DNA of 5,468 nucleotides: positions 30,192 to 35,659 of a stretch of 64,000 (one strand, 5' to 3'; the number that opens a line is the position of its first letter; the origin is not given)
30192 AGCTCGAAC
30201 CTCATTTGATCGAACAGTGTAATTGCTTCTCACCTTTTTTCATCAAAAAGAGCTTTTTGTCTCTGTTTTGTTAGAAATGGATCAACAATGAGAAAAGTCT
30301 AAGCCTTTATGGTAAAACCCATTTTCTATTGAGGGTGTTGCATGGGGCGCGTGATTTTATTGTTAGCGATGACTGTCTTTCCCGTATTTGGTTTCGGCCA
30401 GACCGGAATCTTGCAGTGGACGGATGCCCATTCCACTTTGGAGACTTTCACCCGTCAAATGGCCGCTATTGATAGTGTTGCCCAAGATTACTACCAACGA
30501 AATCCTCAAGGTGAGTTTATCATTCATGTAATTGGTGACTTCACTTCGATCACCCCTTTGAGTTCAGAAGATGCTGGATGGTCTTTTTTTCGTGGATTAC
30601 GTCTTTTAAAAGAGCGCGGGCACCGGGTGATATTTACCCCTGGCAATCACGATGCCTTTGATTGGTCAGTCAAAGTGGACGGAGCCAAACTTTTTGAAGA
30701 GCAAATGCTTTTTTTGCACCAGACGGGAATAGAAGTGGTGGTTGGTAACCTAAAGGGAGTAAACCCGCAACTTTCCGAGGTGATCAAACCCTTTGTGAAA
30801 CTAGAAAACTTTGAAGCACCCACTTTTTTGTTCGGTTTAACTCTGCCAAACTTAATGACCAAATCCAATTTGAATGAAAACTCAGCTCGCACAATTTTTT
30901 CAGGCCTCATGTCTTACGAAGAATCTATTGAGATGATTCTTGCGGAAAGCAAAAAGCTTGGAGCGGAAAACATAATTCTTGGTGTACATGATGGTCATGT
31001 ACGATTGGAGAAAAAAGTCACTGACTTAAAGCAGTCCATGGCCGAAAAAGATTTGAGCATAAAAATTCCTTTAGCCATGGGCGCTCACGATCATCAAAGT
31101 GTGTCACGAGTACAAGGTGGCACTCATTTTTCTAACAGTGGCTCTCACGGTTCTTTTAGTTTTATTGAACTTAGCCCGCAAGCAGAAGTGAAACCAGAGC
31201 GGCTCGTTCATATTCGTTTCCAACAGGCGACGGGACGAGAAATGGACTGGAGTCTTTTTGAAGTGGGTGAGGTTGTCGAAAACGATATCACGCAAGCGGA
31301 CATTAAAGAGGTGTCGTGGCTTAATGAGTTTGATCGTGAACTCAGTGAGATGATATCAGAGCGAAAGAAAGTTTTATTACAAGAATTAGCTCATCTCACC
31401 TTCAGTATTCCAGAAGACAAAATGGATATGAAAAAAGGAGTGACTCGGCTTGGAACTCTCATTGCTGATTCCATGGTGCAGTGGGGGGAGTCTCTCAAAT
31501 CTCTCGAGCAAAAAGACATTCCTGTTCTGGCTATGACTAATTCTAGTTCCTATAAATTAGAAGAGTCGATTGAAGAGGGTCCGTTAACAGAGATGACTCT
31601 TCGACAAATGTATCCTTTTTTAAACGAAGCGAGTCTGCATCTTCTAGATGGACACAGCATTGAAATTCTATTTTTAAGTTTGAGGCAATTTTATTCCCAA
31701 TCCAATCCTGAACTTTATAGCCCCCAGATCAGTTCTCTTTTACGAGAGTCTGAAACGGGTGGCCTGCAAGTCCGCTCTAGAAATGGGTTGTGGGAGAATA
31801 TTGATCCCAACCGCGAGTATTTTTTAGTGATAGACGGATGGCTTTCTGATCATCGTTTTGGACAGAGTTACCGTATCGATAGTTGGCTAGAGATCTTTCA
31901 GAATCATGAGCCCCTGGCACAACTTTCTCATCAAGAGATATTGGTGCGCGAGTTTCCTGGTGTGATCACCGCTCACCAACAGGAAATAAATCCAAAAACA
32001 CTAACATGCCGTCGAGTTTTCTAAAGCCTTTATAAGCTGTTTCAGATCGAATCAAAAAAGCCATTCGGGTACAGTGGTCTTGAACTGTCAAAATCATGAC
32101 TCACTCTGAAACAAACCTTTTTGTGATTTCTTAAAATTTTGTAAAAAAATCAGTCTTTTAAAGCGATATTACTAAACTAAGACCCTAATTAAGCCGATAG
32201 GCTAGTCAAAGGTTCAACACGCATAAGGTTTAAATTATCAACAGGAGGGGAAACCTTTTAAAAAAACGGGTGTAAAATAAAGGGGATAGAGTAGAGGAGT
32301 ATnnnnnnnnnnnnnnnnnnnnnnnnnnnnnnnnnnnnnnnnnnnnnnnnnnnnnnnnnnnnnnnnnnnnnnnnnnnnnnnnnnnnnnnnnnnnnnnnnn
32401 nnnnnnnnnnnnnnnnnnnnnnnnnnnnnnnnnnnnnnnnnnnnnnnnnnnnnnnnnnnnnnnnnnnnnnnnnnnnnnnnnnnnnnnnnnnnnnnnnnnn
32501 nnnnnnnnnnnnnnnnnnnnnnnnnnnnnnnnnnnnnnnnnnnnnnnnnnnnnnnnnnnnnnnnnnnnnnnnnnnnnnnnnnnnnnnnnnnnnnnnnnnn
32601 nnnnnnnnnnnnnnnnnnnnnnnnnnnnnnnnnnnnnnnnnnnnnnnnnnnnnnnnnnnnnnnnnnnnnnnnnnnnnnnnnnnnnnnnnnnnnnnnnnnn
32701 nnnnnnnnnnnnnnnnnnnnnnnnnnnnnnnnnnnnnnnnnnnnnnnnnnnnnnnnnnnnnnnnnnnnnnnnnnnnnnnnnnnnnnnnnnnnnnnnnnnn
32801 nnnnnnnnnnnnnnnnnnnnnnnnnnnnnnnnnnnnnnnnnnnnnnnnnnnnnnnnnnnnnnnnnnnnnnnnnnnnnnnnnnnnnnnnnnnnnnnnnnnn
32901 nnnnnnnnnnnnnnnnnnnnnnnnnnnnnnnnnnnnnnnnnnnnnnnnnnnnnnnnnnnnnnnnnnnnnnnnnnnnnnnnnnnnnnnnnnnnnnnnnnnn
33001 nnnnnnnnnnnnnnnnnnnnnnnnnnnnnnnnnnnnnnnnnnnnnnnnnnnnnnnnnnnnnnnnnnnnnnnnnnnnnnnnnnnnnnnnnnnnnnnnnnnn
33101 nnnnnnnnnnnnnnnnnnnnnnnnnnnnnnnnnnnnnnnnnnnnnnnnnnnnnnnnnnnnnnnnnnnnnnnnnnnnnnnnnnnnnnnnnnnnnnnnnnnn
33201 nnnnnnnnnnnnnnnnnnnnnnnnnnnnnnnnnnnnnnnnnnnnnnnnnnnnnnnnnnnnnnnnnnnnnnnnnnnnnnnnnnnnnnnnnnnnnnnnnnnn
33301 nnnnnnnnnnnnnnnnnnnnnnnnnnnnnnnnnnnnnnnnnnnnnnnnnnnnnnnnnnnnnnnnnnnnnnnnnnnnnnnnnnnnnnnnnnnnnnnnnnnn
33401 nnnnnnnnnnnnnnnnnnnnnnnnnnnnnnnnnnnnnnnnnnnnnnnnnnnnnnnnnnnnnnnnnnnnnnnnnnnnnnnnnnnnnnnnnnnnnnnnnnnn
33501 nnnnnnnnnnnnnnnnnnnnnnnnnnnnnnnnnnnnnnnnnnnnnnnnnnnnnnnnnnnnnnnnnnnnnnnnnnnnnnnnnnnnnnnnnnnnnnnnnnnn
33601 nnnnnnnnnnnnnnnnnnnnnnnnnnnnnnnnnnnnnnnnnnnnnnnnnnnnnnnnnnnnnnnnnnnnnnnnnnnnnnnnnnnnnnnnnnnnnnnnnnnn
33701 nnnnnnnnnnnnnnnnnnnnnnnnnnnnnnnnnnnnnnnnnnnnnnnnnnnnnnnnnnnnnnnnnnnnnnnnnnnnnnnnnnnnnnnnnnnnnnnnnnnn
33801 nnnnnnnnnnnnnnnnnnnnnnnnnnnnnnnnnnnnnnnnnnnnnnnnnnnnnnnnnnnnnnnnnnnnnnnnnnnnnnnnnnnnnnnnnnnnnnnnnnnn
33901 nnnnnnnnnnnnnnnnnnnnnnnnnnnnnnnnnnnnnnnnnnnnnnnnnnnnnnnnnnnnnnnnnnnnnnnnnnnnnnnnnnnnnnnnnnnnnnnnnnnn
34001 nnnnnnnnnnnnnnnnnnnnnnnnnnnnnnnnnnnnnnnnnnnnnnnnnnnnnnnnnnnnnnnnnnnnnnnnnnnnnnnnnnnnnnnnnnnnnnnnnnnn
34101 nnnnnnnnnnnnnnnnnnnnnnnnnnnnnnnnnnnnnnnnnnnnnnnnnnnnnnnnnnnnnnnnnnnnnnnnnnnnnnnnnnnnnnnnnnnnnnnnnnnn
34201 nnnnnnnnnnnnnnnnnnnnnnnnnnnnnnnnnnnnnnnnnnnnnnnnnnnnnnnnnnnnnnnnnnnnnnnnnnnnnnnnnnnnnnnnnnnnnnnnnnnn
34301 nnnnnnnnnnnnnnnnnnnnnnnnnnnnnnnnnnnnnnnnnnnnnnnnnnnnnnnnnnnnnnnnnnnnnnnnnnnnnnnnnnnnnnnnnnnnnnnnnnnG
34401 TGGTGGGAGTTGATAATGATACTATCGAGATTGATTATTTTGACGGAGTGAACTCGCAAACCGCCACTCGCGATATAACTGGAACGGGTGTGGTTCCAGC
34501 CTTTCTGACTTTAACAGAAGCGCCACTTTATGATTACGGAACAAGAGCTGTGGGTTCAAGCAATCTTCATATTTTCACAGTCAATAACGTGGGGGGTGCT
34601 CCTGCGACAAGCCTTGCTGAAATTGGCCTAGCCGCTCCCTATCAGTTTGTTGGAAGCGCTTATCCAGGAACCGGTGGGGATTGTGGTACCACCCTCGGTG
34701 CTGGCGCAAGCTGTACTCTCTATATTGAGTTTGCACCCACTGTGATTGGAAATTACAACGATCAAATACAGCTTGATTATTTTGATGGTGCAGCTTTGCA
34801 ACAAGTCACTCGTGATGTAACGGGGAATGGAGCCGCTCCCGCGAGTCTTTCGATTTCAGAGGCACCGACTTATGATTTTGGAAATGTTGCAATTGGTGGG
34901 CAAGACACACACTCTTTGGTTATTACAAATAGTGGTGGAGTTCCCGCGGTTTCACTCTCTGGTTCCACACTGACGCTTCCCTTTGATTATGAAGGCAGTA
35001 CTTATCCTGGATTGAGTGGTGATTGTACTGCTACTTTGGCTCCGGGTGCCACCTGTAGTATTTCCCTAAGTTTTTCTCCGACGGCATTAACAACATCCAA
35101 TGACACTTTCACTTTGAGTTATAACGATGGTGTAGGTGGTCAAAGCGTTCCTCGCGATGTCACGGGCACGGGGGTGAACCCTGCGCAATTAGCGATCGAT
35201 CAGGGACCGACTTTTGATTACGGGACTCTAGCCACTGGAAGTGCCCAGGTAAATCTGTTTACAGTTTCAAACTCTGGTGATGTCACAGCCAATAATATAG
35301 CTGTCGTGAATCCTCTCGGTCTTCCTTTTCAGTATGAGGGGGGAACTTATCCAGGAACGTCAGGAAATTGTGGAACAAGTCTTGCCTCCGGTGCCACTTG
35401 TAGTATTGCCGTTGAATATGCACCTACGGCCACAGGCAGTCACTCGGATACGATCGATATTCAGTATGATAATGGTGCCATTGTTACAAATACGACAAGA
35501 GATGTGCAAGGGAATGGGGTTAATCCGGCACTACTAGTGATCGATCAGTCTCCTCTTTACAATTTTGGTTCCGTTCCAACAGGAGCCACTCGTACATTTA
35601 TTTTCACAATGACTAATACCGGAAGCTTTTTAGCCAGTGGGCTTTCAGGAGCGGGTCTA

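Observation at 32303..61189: ~1-MDa lipid-anchored, disulfide-stitched 'beaded' adhesin with no recognisable secretion signal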

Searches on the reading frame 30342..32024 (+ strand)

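Call 9: search_protein_families(library=pfam, proteins=[window:30342-32024:+], max_evalue=0.001)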
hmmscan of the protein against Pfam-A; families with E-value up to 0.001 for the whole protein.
window:30342-32024:+ (560 aa): 2 families
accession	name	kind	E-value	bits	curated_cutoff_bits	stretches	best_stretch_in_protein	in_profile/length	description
PF00149.33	Metallophos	-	2.9e-05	25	21.5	1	23-115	3-81/191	Calcineurin-like phosphoesterase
PF02872.23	5_nucleotid_C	-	0.00016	22.3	23.6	1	364-501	18-146/158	5'-nucleotidase, C-terminal domain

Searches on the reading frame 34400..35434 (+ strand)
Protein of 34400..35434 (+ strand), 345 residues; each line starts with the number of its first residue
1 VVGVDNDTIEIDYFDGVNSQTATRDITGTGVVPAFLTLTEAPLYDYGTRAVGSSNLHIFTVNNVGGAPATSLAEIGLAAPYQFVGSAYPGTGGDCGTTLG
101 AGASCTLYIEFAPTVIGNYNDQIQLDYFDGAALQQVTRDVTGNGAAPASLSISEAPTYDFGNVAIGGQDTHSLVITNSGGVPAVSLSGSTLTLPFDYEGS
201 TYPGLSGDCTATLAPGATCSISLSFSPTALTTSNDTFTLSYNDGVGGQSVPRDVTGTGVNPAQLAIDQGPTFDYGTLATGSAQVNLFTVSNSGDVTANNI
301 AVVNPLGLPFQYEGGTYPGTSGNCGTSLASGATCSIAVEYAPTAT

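Call 46: search_solved_structures(query=window:34400-35434:+, max_evalue=0.01, show_alignments=2)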
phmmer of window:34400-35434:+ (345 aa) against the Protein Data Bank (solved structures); distinct sequences matched with E-value up to 0.01: 0.

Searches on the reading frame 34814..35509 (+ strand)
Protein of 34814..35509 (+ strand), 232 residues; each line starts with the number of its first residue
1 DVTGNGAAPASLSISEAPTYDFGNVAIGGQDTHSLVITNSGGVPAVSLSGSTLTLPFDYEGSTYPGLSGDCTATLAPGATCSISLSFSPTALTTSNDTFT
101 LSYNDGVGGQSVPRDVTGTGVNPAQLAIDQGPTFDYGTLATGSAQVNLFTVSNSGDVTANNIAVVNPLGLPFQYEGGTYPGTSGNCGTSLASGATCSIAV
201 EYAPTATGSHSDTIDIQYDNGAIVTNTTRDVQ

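Call 62: predict_structure(alignment_id=A2)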
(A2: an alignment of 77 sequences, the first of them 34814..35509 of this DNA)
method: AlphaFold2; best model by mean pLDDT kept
length: 232 residues; sequences in the alignment: 77
mean_pLDDT: 97.1   pTM: 0.84
mean pLDDT of the five models: 97.1, 96.9, 96.7, 96.0, 95.5
residues with pLDDT >= 90: 223; 70-90: 7; 50-70: 2; < 50: 0
segments of 3 or more residues with pLDDT < 50: none
pLDDT, mean of each block of 10 residues (from residue 1): 89 92 98 98 98 98 97 98 98 98 98 97 98 95 98 98 96 98 98 98 98 98 98 98
secondary structure, 60 per line:
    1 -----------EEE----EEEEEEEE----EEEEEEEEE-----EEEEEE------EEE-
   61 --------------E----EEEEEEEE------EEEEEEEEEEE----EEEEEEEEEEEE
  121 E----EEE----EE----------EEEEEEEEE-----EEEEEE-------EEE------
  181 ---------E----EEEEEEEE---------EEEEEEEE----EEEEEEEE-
elements in order: E12-14 E19-26 E31-39 E45-50 E57-59 E80-87 E94-104 E109-121 E126-128 E145-153 E159-164 E172-174 E195-202 E212-219 E224-231

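Call 66: fold_search(model_id=the predicted structure, library=pdb)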
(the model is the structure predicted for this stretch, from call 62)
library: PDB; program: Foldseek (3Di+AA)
matches with E <= 10: 1963; with E <= 0.001: 339
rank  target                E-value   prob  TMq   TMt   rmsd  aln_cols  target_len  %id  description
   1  9ijj_E                3.5e-12  1.00  0.65  0.33   4.9       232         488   15  In situ structure of the central apparatus in mouse sperm axoneme. (released 2025-06-04)
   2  9ijj_C                9.6e-12  1.00  0.65  0.18   4.9       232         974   15  In situ structure of the central apparatus in mouse sperm axoneme. (released 2025-06-04)
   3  7som_D                2.1e-11  1.00  0.55  0.11   5.7       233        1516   17  Ciliary C2 central pair apparatus isolated from Chlamydomonas reinhardtii (released 2022-04-13)
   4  9ijj_O                2.8e-11  1.00  0.38  0.09  10.5       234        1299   18  In situ structure of the central apparatus in mouse sperm axoneme. (released 2025-06-04)
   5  7sqc_O0               4.0e-11  1.00  0.43  0.13   8.1       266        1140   15  Ciliary C1 central pair apparatus isolated from Chlamydomonas reinhardtii (released 2022-04-13)
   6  7n6g_1J               5.0e-11  1.00  0.35  0.22  12.4       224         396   19  C1 of central pair (released 2022-05-18)
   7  7sqc_F0               8.0e-11  1.00  0.41  0.32   8.5       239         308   16  Ciliary C1 central pair apparatus isolated from Chlamydomonas reinhardtii (released 2022-04-13)
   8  9ijj_h                1.4e-10  1.00  0.53  0.11   6.0       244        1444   16  In situ structure of the central apparatus in mouse sperm axoneme. (released 2025-06-04)
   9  7sqc_F1               1.5e-10  1.00  0.44  0.23  10.9       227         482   13  Ciliary C1 central pair apparatus isolated from Chlamydomonas reinhardtii (released 2022-04-13)
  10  7sqc_2A               1.7e-10  1.00  0.40  0.15  10.6       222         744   20  Ciliary C1 central pair apparatus isolated from Chlamydomonas reinhardtii (released 2022-04-13)
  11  7sqc_T0               2.8e-10  1.00  0.59  0.29   5.0       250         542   18  Ciliary C1 central pair apparatus isolated from Chlamydomonas reinhardtii (released 2022-04-13)
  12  7sqc_T1               3.0e-10  1.00  0.57  0.27   5.3       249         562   17  Ciliary C1 central pair apparatus isolated from Chlamydomonas reinhardtii (released 2022-04-13)
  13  7sqc_2B               3.7e-10  1.00  0.36  0.14  11.0       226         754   19  Ciliary C1 central pair apparatus isolated from Chlamydomonas reinhardtii (released 2022-04-13)
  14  9ijj_4H               4.3e-10  1.00  0.38  0.04  12.4       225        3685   16  In situ structure of the central apparatus in mouse sperm axoneme. (released 2025-06-04)
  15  7sqc_T3               5.1e-10  1.00  0.48  0.38   7.2       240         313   16  Ciliary C1 central pair apparatus isolated from Chlamydomonas reinhardtii (released 2022-04-13)
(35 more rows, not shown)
